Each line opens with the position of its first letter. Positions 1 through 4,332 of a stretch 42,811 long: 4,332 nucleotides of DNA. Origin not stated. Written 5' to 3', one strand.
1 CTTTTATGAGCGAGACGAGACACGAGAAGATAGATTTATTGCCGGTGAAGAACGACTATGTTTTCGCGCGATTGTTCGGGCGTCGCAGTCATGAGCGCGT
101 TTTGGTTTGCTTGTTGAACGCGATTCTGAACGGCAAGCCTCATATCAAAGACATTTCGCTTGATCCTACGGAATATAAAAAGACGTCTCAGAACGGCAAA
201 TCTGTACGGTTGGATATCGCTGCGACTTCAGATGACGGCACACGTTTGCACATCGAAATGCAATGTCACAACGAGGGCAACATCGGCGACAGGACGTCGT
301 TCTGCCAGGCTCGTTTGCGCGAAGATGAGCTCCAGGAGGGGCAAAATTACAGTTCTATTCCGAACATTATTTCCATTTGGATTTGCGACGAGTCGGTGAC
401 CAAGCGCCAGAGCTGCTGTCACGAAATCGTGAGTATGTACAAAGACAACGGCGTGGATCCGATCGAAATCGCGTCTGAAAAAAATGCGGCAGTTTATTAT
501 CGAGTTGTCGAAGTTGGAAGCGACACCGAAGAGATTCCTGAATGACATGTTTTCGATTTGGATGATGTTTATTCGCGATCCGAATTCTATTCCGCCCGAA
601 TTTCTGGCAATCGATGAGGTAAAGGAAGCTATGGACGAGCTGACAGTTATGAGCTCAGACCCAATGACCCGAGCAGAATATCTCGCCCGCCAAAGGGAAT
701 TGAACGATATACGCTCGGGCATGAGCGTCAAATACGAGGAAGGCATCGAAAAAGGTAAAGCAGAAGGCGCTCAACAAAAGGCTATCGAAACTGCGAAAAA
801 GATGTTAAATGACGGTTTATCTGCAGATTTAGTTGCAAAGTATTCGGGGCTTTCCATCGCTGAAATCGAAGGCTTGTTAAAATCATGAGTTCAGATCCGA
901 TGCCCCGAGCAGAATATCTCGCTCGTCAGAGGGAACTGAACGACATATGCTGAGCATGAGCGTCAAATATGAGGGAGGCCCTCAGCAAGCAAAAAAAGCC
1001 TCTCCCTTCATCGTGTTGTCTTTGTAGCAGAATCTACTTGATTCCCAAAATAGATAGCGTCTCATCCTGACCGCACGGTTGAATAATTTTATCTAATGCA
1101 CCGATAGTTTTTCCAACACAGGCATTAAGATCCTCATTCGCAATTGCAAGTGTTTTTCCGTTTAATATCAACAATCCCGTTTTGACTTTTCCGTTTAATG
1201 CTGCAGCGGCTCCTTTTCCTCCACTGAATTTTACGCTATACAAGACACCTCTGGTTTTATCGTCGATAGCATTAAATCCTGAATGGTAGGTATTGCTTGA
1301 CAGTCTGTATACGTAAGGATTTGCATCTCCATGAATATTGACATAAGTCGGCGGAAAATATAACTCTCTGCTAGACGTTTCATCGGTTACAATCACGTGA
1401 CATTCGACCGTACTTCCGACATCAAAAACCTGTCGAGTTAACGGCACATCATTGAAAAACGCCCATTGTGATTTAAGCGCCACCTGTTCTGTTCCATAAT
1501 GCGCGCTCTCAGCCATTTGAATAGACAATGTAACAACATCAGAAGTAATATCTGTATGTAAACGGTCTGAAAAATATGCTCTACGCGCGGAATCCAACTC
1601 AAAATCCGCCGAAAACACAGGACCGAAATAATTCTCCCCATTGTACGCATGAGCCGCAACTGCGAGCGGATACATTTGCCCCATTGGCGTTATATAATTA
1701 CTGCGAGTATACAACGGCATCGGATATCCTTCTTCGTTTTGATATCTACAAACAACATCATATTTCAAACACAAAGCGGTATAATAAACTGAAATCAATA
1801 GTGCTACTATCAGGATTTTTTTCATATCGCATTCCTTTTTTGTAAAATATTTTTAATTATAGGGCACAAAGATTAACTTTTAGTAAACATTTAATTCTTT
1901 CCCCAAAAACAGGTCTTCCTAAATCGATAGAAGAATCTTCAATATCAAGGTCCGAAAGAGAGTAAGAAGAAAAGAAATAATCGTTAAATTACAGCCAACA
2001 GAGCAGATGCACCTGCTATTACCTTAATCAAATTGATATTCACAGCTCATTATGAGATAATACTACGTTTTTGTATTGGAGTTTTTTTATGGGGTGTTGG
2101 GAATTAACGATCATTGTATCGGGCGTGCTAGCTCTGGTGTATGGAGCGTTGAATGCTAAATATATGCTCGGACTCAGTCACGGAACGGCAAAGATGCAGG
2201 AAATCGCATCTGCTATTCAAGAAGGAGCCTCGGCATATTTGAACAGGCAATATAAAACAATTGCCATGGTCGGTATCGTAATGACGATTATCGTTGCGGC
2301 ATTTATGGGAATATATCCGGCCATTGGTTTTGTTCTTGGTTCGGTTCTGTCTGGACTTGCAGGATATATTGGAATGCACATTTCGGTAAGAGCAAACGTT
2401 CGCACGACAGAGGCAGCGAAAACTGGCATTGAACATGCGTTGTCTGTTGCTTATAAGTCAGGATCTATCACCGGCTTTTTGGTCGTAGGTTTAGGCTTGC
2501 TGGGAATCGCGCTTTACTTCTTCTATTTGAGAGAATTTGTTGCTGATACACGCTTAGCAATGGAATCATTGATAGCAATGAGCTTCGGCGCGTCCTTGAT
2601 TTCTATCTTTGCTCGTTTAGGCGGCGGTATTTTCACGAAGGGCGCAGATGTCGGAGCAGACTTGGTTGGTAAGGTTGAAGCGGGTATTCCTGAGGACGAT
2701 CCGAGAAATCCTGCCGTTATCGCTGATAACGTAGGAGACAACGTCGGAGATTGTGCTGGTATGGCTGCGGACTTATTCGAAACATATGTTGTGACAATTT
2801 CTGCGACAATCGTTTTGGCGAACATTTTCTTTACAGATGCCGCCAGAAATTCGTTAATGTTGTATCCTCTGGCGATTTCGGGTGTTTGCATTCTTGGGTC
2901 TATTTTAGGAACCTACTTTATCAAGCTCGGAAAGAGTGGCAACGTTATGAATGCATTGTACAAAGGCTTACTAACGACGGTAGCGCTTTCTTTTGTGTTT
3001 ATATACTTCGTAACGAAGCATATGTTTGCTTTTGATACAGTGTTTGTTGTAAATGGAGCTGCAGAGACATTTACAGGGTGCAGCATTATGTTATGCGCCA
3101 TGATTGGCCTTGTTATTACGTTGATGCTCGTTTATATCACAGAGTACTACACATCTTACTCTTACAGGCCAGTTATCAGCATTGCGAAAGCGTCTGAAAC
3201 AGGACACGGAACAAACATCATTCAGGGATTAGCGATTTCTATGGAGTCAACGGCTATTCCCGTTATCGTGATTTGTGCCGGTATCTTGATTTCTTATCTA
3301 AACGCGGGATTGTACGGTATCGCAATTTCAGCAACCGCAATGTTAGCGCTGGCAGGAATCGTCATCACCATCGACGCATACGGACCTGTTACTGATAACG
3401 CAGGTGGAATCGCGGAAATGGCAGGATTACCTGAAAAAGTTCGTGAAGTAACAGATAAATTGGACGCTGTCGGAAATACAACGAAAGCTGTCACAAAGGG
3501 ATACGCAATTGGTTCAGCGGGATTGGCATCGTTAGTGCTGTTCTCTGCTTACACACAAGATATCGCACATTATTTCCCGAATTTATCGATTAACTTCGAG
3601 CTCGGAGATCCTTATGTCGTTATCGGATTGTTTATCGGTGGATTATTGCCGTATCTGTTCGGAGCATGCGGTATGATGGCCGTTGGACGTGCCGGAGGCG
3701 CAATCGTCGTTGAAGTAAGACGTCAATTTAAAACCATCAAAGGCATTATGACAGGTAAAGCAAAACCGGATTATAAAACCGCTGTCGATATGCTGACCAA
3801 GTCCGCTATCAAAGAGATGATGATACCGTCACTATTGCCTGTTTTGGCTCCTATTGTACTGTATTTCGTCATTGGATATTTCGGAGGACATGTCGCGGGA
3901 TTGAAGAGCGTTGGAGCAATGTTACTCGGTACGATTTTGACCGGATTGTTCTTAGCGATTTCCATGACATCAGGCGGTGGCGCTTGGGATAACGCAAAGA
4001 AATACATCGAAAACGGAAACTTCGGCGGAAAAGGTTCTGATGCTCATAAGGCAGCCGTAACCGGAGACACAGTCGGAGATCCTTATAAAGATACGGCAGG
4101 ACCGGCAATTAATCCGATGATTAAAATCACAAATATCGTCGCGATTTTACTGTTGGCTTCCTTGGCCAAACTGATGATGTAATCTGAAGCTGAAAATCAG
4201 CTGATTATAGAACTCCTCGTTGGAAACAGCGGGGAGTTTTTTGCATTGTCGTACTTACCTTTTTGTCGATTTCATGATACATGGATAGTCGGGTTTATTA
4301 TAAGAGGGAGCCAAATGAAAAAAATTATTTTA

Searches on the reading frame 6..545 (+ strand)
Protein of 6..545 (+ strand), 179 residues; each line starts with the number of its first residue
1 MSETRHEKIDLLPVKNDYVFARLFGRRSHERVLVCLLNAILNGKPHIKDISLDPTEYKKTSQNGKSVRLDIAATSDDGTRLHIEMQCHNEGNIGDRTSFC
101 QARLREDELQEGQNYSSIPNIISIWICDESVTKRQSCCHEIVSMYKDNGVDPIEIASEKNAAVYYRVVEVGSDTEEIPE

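Call 15: search_protein_families(library=pfam, proteins=[window:6-545:+], max_evalue=0.001)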
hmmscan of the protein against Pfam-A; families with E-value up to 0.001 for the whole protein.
window:6-545:+ (179 aa): 1 family
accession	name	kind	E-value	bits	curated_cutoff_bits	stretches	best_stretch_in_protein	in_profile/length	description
PF12784.13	PDDEXK_2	-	2.1e-29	103.3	27.4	1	15-147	2-135/229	PD-(D/E)XK nuclease family transposase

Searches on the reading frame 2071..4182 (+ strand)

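Call 15: search_protein_families(library=pfam, proteins=[window:2071-4182:+], max_evalue=0.001)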
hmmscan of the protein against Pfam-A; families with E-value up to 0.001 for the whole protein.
window:2071-4182:+ (703 aa): 1 family
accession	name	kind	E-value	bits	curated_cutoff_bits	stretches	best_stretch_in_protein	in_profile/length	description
PF03030.21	H_PPase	-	2.5e-263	876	29.7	1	19-694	1-645/645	Inorganic H+ pyrophosphatase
